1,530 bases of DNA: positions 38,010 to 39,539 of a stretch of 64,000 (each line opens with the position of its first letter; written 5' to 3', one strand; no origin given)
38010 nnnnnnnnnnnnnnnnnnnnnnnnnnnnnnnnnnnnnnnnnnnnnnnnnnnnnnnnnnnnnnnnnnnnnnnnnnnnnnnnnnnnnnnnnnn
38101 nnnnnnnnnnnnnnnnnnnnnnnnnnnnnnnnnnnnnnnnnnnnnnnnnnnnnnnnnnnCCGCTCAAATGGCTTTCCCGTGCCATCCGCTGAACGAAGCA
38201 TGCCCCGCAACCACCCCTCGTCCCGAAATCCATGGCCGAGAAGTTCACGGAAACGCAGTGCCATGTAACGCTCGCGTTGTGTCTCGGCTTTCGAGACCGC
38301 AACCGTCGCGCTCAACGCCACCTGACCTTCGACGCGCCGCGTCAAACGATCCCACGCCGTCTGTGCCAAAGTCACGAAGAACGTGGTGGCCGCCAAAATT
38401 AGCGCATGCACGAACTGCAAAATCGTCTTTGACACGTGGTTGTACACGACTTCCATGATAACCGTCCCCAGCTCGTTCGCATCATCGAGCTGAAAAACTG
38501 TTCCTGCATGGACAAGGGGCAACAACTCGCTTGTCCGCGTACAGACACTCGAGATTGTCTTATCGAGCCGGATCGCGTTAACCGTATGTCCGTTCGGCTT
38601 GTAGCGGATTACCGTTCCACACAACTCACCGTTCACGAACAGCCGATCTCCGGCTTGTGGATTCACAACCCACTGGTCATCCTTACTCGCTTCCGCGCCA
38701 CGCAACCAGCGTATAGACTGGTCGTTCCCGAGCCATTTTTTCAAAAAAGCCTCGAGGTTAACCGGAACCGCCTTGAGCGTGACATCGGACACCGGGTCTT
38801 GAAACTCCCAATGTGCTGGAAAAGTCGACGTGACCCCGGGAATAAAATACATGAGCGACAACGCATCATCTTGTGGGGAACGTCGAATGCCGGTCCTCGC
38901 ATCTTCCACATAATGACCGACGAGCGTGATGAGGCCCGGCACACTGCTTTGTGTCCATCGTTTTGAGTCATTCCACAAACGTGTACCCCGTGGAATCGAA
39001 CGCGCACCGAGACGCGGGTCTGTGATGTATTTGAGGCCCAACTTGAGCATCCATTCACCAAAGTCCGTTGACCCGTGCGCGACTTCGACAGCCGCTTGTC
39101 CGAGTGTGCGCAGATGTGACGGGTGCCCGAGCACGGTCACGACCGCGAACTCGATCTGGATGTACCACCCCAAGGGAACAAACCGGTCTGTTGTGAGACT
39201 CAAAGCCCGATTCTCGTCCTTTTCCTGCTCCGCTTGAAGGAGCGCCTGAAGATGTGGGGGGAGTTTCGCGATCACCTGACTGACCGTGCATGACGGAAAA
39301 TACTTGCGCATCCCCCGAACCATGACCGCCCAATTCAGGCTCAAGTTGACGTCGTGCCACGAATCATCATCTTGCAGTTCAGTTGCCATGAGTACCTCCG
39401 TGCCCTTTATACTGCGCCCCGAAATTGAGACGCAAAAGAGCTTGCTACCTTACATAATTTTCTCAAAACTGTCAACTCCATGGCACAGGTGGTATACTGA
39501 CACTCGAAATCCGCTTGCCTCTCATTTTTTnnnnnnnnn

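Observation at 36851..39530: G+C-rich island carrying a class III nucleotidyl cyclase with an unknown ~400-aa N-terminal domain, convergent with an ORFan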

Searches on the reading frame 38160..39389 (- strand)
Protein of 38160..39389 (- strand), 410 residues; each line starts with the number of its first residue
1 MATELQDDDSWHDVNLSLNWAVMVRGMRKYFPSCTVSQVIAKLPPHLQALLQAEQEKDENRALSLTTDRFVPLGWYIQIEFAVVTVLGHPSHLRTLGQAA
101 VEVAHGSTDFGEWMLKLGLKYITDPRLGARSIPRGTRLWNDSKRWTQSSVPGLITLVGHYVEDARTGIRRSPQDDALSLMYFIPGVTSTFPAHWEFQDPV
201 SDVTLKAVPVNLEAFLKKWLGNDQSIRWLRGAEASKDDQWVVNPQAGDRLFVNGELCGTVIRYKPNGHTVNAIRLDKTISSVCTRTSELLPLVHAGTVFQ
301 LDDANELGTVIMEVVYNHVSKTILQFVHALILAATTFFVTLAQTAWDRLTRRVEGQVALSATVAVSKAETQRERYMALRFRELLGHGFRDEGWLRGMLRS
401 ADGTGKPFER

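Call 21: search_protein_representatives(protein=window:38160-39389:-)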
Query: 410 residues. Proteins with E-value up to 0.001 (for the whole library): 35; up to 1e-10: 10; up to 1e-30: 3. The best 35 are listed.
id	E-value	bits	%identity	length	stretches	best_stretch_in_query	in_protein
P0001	5.3e-278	938.0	100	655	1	1-410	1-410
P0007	2.3e-61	224.5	39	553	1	117-398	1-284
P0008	4.4e-38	147.9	37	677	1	10-339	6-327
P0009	4.8e-17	78.6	29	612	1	56-330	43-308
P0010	1.1e-14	70.9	27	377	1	67-302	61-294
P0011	1.3e-14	70.6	28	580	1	67-312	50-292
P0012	1.9e-14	70.0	28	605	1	69-313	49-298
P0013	1.1e-13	67.6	29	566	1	70-315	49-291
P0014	3.1e-13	66.1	28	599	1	69-301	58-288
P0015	2.6e-12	63.0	24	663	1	51-304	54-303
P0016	4.4e-10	55.7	29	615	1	64-300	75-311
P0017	7.2e-10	55.0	25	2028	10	177-270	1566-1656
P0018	1.1e-09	54.4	27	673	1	18-303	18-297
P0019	6.1e-09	51.9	29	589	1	68-301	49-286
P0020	1.6e-08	50.6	24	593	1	9-317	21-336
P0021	1.9e-08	50.3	30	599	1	8-225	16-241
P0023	7.5e-08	48.3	31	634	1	13-208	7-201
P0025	2.6e-07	46.6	31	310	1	79-204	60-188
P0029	5.2e-05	39.0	28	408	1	12-306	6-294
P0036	3.0e-04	36.5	30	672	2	270-357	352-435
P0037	3.6e-04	36.2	35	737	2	71-194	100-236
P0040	6.7e-04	35.3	38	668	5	106-143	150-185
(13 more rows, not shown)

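Call 32: find_encoding_contigs(protein=P0007, flank=8000, max_places=3)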
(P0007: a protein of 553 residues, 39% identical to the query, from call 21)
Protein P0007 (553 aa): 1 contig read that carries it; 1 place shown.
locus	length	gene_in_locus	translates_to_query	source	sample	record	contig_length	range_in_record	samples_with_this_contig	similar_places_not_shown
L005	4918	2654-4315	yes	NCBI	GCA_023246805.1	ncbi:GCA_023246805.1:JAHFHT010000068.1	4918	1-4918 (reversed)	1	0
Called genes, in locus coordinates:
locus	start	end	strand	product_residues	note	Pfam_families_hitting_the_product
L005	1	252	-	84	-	?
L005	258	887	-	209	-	-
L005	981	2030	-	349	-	-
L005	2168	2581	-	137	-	-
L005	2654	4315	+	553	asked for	PF00211:Guanylate_cyc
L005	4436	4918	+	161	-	?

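Call 33: find_encoding_contigs(protein=P0008, flank=8000, max_places=3)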
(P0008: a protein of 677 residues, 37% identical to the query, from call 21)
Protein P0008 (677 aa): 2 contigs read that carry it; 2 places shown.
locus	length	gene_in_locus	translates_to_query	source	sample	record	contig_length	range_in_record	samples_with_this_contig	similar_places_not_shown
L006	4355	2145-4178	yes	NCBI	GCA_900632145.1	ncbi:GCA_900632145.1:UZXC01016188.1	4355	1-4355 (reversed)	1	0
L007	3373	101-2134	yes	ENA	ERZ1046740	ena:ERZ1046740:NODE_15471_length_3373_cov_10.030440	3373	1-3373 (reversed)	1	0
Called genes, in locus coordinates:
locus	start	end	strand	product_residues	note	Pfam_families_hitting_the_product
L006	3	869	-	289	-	?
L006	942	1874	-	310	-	PF00753:Lactamase_B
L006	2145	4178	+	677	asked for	PF00211:Guanylate_cyc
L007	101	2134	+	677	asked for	PF00211:Guanylate_cyc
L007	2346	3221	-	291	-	PF01734:Patatin, PF19890:DUF6363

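Call 34: find_encoding_contigs(protein=P0009, flank=8000, max_places=3)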
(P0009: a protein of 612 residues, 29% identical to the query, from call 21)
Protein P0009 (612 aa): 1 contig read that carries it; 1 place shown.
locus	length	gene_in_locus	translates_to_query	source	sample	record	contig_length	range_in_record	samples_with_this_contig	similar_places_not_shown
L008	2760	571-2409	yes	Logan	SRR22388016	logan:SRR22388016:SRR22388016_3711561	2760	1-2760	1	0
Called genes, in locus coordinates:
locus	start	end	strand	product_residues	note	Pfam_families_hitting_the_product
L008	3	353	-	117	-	?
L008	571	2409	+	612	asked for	-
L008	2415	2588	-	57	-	-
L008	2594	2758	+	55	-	?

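Call 35: find_encoding_contigs(protein=P0011, flank=8000, max_places=3)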
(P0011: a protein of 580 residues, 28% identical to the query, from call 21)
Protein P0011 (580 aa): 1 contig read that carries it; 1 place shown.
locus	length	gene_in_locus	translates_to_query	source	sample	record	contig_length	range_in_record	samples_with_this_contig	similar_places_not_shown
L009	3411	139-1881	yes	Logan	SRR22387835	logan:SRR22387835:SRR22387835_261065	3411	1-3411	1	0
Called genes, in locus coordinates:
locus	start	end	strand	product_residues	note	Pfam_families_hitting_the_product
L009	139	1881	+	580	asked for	-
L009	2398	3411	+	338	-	?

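Call 36: find_encoding_contigs(protein=P0012, flank=8000, max_places=3)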
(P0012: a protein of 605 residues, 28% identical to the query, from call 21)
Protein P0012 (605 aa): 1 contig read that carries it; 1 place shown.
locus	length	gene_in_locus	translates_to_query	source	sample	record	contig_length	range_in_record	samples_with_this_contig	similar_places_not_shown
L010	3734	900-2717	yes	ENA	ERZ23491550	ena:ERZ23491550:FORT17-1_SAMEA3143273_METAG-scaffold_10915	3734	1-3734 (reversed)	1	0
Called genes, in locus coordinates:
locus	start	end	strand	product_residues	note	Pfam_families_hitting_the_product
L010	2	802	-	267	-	?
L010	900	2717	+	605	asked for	PF00211:Guanylate_cyc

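Call 65: find_related_loci(query=A5, collection=genome_contigs, flank=10000)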
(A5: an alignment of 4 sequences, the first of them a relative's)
Query A5 (599 aa) in genome_contigs; peptide patterns used: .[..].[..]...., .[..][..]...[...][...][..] (x = any residue, [..] = any of these).
101 stretches matched a pattern; 1 encode a relative of the query (tblastn E <= 1e-3); 1 distinct loci.
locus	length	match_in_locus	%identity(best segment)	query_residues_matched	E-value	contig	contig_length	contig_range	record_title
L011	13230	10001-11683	45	8-565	2e-153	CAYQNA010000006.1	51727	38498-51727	MAG TPA_asm: uncultured Gammaproteobacteria bacterium isolate SRP278252_co2_865 genome assembly, contig: NODE_1085_lengt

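Call 68: search_protein_families(library=pfam, proteins=[L011:9177-9929:-, L011:8653-9180:+, L011:5073-8558:-, L011:4539-4985:-, L011:3499-4542:+, L011:2358-3512:+, L011:1529-2194:+, L011:11695-12042:-, L011:12100-13200:-, L011:9914-11698:+], max_evalue=0.001)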
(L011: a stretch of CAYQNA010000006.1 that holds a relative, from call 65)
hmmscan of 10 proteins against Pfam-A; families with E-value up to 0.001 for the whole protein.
L011:9177-9929:- (250 aa): 1 family
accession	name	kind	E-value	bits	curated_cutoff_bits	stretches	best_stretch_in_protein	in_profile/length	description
PF01553.26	Acyltransferase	-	5.2e-12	46.2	23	1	89-205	10-121/132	Acyltransferase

L011:8653-9180:+ (175 aa): 1 family
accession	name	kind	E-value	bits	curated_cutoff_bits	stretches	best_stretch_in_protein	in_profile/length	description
PF23951.1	DUF7282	-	8.9e-06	26.3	27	1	38-139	2-110/112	Domain of unknown function (DUF7282)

L011:5073-8558:- (1161 aa): 5 families
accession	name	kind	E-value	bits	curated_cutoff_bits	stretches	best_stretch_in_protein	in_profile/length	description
PF07733.18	DNA_pol3_alpha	-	7.6e-91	304.7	23.9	1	299-557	3-260/260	Bacterial DNA polymerase III alpha NTPase domain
PF17657.6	DNA_pol3_finger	-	1.2e-52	178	22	1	560-721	1-164/166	Bacterial DNA polymerase III alpha subunit finger domain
PF02811.25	PHP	-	1.1e-50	172.6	26.4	1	6-178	1-164/164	PHP domain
PF14579.12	HHH_6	-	1.3e-27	96.3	25.6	1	797-888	1-87/90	Helix-hairpin-helix motif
PF01336.31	tRNA_anti-codon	-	0.0001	22.6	27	1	991-1048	6-61/75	OB-fold nucleic acid binding domain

L011:4539-4985:- (148 aa): 5 families
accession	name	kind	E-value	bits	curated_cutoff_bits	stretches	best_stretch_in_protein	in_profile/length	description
PF23991.1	DUF7310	-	2.3e-06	28.4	40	0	47-96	24-73/83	Coiled-coil region of unknown function (DUF7310)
PF06419.17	COG6_N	-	5.2e-06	27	27.4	0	47-91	27-71/114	Conserved oligomeric complex COG6, N-terminal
PF01519.22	DUF16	-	0.0001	23.2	40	0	53-133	27-103/104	Protein of unknown function DUF16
PF04108.17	ATG17_like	-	0.00026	21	43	0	39-133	104-193/355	Autophagy protein ATG17-like domain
PF24850.1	CC_BshC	-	0.00074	19.8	27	0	63-139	43-118/159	Bacillithiol biosynthesis BshC, C-terminal coiled-coil domain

L011:3499-4542:+ (347 aa): 3 families
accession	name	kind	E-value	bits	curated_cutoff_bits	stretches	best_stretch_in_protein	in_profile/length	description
PF00814.31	TsaD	-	1.4e-86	290.9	24.8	1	31-318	1-263/264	tRNA N6-adenosine threonylcarbamoyltransferase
PF22521.2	HypF_C_2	-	0.00051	20.3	27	0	241-295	165-219/241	Carbamoyltransferase, Kae1-like Domain, second subdomain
PF02543.21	Carbam_trans_N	-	0.00084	19.3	24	0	243-290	274-321/346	Carbamoyltransferase N-terminus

L011:2358-3512:+ (384 aa): 1 family
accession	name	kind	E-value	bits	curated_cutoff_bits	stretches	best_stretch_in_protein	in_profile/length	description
PF01757.29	Acyl_transf_3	-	1.5e-31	110.1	31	1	21-361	3-325/326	Acyltransferase domain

L011:1529-2194:+ (221 aa): 0 families

L011:11695-12042:- (115 aa): 1 family
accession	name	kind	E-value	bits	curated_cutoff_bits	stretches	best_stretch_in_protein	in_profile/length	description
PF06103.16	DUF948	-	1.6e-05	25.4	37.2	1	11-58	3-50/89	Bacterial protein of unknown function (DUF948)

L011:12100-13200:- (366 aa): 3 families
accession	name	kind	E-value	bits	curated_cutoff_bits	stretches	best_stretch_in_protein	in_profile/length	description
PF17759.6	tRNA_synthFbeta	-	2.1e-41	142.2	22.4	1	47-257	1-214/214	Phenylalanyl tRNA synthetase beta chain CLM domain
PF03147.19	FDX-ACB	-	4.2e-27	94.8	31.1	1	275-365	2-94/94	Ferredoxin-fold anticodon binding domain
PF03484.21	B5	-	1e-12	48.5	28.6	1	1-44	25-67/67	tRNA synthetase B5 domain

L011:9914-11698:+ (594 aa): 0 families

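Call 70: find_encoding_contigs(protein=P0015, flank=6000, max_places=2)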
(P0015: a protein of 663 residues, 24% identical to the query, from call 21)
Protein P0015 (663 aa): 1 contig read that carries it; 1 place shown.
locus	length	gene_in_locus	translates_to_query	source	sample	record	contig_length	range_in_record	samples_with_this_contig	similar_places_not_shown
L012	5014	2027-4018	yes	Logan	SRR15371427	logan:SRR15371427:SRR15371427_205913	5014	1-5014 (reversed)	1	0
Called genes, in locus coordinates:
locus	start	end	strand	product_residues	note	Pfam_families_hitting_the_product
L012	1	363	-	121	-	?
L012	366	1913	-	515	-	PF01553:Acyltransferase, PF12710:HAD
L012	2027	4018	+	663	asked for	-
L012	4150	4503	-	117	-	PF11969:DcpS_C, PF01230:HIT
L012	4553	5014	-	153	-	?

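Call 71: find_encoding_contigs(protein=P0013, flank=6000, max_places=2)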
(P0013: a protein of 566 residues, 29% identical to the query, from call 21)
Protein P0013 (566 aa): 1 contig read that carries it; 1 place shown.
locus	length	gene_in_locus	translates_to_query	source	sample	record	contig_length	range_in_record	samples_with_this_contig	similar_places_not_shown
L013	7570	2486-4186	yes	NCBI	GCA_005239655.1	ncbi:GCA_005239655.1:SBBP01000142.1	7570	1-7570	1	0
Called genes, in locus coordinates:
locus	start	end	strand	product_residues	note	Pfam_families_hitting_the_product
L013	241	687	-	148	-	PF14325:DUF4383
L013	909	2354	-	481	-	PF01553:Acyltransferase, PF12710:HAD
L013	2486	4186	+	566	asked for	-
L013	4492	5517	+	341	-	PF04055:Radical_SAM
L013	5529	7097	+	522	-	-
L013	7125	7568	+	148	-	?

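Call 72: find_encoding_contigs(protein=P0020, flank=6000, max_places=2)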
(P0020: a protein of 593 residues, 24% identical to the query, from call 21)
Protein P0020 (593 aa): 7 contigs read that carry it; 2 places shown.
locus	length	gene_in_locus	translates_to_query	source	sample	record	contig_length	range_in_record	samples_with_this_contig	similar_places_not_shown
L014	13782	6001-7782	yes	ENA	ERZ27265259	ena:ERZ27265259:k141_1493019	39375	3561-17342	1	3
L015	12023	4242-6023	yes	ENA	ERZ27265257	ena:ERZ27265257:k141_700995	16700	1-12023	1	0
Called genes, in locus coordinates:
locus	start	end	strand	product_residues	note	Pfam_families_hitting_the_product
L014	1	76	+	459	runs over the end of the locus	PF04851:ResIII, PF00270:DEAD, PF13245:AAA_19 (faint), PF00271:Helicase_C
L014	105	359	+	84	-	PF00076:RRM_1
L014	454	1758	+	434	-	PF00188:CAP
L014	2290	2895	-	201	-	-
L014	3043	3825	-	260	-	PF01784:DUF34_NIF3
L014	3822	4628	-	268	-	PF00950:ABC-3, PF01032:FecCD (weak)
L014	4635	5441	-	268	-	PF00005:ABC_tran, PF13304:AAA_21 (weak)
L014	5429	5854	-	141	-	PF01475:FUR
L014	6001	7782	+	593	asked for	PF00211:Guanylate_cyc (weak)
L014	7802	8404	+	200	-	PF00027:cNMP_binding (weak)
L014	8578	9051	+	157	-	-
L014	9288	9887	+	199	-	PF00027:cNMP_binding (weak)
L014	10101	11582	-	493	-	PF01553:Acyltransferase, PF12710:HAD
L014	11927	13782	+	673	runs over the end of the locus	PF06480:FtsH_ext (weak), PF06068:TIP49 (weak), PF00004:AAA, PF07728:AAA_5 (faint), PF17862:AAA_lid_3, PF01434:Peptidase_M41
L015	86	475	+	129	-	-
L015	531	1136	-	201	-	-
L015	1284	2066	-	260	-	PF01784:DUF34_NIF3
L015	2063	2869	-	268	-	PF00950:ABC-3, PF01032:FecCD (weak)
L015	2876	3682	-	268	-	PF00005:ABC_tran, PF13304:AAA_21 (weak)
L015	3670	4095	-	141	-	PF01475:FUR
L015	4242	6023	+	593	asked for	PF00211:Guanylate_cyc (weak)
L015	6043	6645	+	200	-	PF00027:cNMP_binding (weak)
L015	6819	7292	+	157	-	-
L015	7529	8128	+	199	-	PF00027:cNMP_binding (weak)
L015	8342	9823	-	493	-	PF01553:Acyltransferase, PF12710:HAD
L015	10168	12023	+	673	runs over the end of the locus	PF06480:FtsH_ext (weak), PF06068:TIP49 (weak), PF00004:AAA, PF07728:AAA_5 (faint), PF17862:AAA_lid_3, PF01434:Peptidase_M41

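Call 74: search_protein_families(library=pfam, proteins=[L014:7802-8404:+, L014:8578-9051:+, L014:9288-9887:+, L014:2290-2895:-, L013:5529-7097:+, L005:2168-2581:-, L005:981-2030:-, L005:258-887:-, L009:2398-3411:+], max_evalue=0.01)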
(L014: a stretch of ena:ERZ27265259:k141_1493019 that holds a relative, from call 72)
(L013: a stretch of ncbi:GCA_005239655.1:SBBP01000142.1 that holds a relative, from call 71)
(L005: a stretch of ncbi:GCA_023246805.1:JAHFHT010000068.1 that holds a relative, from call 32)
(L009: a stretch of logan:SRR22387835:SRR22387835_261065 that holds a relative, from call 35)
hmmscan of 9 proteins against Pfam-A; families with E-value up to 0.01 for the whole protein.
L014:7802-8404:+ (200 aa): 1 family
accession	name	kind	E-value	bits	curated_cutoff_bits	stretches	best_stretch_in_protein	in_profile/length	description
PF00027.35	cNMP_binding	-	4.5e-06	27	27.5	1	89-169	7-84/89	Cyclic nucleotide-binding domain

L014:8578-9051:+ (157 aa): 0 families

L014:9288-9887:+ (199 aa): 1 family
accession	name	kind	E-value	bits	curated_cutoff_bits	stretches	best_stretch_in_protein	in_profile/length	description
PF00027.35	cNMP_binding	-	8.6e-07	29.3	27.5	1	52-116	4-67/89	Cyclic nucleotide-binding domain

L014:2290-2895:- (201 aa): 0 families

L013:5529-7097:+ (522 aa): 0 families

L005:2168-2581:- (137 aa): 0 families

L005:981-2030:- (349 aa): 0 families

L005:258-887:- (209 aa): 0 families

L009:2398-3411:+ (338 aa): 10 families
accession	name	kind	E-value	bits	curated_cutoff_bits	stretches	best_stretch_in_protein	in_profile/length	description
PF01370.27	Epimerase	-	2e-31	109.7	20.9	1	4-223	1-237/240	NAD dependent epimerase/dehydratase family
PF01073.25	3Beta_HSD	-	1.4e-20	73.9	22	1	6-152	2-157/280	3-beta hydroxysteroid dehydrogenase/isomerase family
PF13460.12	NAD_binding_10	-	3.5e-19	69.8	27.2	1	8-170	1-146/184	NAD(P)H-binding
PF07993.18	NAD_binding_4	-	4.4e-18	65.8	20.1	2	66-182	88-218/258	Male sterility protein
PF16363.11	GDP_Man_Dehyd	-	2.4e-15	57.3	27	1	6-221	2-244/332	GDP-mannose 4,6 dehydratase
PF05368.20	NmrA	-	2.4e-11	44.2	27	1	2-115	3-107/298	NmrA-like family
PF02719.21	Polysacc_synt_2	-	7.7e-11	42.1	20.2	1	4-115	1-128/293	Polysaccharide biosynthesis protein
PF04321.23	RmlD_sub_bind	-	2.9e-05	23.7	27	1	3-153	2-137/287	RmlD substrate binding domain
PF08659.16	KR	-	0.00089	19.7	22.6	0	4-41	3-41/180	KR domain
PF00106.31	adh_short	-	0.0012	18.8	26.6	0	3-41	2-40/195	short chain dehydrogenase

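Call 84: find_related_loci(query=A5, collection=viral_contigs, flank=5000)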
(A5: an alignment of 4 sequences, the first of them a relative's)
Query A5 (599 aa) in viral_contigs; peptide patterns used: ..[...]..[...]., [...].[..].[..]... (x = any residue, [..] = any of these).
350 stretches matched a pattern; 2 encode a relative of the query (tblastn E <= 1e-3); 2 distinct loci.
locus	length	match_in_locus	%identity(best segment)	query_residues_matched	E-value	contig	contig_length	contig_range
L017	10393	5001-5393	24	381-517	8e-7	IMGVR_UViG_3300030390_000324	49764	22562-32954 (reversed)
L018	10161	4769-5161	24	381-517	1e-6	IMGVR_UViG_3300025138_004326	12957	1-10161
